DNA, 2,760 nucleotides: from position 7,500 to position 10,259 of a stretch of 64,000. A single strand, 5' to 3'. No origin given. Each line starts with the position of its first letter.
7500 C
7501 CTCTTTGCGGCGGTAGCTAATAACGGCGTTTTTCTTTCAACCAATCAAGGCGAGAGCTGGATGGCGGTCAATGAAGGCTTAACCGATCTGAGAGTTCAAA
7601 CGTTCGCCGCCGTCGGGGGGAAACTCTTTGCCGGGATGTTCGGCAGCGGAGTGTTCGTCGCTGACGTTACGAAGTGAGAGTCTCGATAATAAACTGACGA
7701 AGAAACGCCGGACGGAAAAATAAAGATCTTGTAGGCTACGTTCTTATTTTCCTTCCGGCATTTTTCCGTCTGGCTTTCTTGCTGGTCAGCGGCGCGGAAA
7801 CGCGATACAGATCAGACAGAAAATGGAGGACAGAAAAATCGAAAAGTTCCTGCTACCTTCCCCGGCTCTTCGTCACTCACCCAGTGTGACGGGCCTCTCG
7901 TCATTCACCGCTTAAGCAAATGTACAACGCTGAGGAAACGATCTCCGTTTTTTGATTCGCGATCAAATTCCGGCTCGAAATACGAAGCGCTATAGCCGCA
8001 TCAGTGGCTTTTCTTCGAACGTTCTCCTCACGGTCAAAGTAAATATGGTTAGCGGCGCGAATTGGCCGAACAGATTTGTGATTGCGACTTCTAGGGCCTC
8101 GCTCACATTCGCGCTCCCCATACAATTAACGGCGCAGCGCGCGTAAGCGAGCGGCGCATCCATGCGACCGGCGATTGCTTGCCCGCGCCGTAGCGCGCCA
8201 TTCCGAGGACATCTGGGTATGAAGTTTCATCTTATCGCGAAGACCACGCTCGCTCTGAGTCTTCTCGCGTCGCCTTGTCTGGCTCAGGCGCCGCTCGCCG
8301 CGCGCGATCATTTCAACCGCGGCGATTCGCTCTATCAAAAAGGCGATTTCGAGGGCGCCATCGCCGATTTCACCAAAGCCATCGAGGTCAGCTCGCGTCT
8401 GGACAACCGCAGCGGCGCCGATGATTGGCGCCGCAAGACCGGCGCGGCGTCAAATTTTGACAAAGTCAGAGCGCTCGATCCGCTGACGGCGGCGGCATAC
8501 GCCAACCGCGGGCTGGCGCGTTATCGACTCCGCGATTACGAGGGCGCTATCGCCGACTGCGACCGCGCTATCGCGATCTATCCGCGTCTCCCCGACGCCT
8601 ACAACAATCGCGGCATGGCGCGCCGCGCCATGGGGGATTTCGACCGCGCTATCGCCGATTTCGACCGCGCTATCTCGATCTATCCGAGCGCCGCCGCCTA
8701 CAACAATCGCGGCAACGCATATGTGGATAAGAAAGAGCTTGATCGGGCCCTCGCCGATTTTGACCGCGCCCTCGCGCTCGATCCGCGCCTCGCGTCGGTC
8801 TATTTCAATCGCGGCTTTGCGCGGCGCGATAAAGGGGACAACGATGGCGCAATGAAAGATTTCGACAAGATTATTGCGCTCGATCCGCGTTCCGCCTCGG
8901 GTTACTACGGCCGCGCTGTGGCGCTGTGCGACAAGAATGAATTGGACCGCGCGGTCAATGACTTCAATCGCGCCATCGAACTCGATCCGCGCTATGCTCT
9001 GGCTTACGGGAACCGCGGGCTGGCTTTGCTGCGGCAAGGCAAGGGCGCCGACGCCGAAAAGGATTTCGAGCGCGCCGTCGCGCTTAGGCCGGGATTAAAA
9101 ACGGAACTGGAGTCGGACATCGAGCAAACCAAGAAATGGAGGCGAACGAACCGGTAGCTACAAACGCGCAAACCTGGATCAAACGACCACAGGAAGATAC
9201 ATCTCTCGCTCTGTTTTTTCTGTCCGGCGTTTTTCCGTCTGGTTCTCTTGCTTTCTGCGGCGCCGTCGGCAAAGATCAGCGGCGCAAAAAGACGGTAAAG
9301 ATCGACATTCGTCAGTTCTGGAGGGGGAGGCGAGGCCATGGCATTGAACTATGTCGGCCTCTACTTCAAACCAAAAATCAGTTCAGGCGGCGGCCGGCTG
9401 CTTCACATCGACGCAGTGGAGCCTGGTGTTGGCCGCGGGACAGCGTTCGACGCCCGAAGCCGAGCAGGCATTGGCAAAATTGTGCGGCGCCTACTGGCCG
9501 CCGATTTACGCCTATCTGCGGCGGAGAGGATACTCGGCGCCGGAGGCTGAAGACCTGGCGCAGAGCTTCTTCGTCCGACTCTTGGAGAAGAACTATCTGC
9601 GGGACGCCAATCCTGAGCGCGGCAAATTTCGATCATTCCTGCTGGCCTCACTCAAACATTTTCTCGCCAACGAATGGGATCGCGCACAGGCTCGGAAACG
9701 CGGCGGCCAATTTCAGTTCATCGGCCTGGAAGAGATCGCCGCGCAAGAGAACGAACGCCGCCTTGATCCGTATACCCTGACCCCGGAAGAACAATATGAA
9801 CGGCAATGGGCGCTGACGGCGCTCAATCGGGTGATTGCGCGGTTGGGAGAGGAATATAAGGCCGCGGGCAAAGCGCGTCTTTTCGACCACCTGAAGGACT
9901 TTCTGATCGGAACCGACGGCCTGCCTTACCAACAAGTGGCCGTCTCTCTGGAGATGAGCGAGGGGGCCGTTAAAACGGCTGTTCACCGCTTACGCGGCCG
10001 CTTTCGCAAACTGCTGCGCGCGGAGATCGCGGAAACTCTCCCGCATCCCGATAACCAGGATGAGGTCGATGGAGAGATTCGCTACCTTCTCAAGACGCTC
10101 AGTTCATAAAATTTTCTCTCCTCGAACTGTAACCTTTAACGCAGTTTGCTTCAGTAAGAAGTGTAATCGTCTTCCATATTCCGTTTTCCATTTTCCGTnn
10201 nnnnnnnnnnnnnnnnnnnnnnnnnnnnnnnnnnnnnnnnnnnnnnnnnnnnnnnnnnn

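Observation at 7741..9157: Segmental duplication: TPR lipoprotein gene plus about 420-bp conserved upstream region, two copies 7.4 kb apart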

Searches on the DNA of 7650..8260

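Call 24: search_rna_families(source=window, start=7650, end=8260, threshold=evalue, max_evalue=10)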
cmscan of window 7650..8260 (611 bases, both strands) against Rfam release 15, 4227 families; matches with E-value up to 10: 11.
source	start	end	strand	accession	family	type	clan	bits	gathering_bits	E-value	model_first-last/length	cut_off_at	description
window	8230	8248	-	RF01111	SBWMV2_UPD-PKk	Cis-reg;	-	24.2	35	0.03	1-21/21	no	Pseudoknot of upstream pseudoknot domain (UPD) of the 3'UTR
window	7691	7774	+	RF00873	mir-550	Gene; miRNA;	-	22.2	81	0.046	1-85/85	no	mir-550 microRNA precursor family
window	7688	7776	-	RF03636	MIR4376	Gene; miRNA;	-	21.4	60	0.076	1-88/88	no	MIR4376 microRNA precursor family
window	7684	7783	+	RF04164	MIR1507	Gene; miRNA;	-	20.8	73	0.045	1-107/107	no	MIR1507 microRNA precursor family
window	7896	7987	-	RF01827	SAR11_0636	Gene; sRNA;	-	19.5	67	2.3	1-90/90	no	SAR11_0636 sRNA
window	7694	7789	+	RF03988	mir-6301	Gene; miRNA;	-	19.2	70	0.21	1-78/78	no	mir-6301 microRNA precursor family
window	7695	7771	+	RF03792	MIR6462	Gene; miRNA;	-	17.5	96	2.8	1-119/119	no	MIR6462 microRNA precursor family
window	7696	7770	+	RF04185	MIR2118_2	Gene; miRNA;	-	17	120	1.9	1-106/106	no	MIR2118_2 microRNA precursor family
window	7687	7778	-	RF04164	MIR1507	Gene; miRNA;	-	15.6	73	1.7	1-107/107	no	MIR1507 microRNA precursor family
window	7745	7835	-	RF04067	mir-4520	Gene; miRNA;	-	14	90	4.1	1-70/70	no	mir-4520 microRNA precursor family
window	7746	7836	+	RF04067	mir-4520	Gene; miRNA;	-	13.5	90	5.8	1-70/70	no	mir-4520 microRNA precursor family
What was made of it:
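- No Rfam family even at E <= 10 (call 24).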

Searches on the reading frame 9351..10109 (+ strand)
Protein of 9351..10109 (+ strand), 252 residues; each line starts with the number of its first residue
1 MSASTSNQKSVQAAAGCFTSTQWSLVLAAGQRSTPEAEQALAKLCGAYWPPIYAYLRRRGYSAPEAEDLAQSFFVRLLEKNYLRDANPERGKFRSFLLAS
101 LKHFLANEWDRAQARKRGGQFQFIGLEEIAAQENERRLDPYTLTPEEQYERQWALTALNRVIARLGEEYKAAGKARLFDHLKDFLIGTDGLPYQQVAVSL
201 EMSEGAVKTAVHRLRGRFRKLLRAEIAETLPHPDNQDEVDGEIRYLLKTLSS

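Call 13: search_protein_families(library=pfam, proteins=[window:9351-10109:+])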
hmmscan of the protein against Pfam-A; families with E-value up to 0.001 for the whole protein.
window:9351-10109:+ (252 aa): 3 families
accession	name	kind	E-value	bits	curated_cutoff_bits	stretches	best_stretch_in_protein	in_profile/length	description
PF04542.20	Sigma70_r2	-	8.1e-07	29.2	24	1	47-113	4-69/71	Sigma-70 region 2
PF08281.18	Sigma70_r4_2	-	9e-06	25.7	25.7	1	188-215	24-51/54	Sigma-70, region 4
PF07638.17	Sigma70_ECF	-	0.0004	20.8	21.1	1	68-220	51-181/185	ECF sigma factor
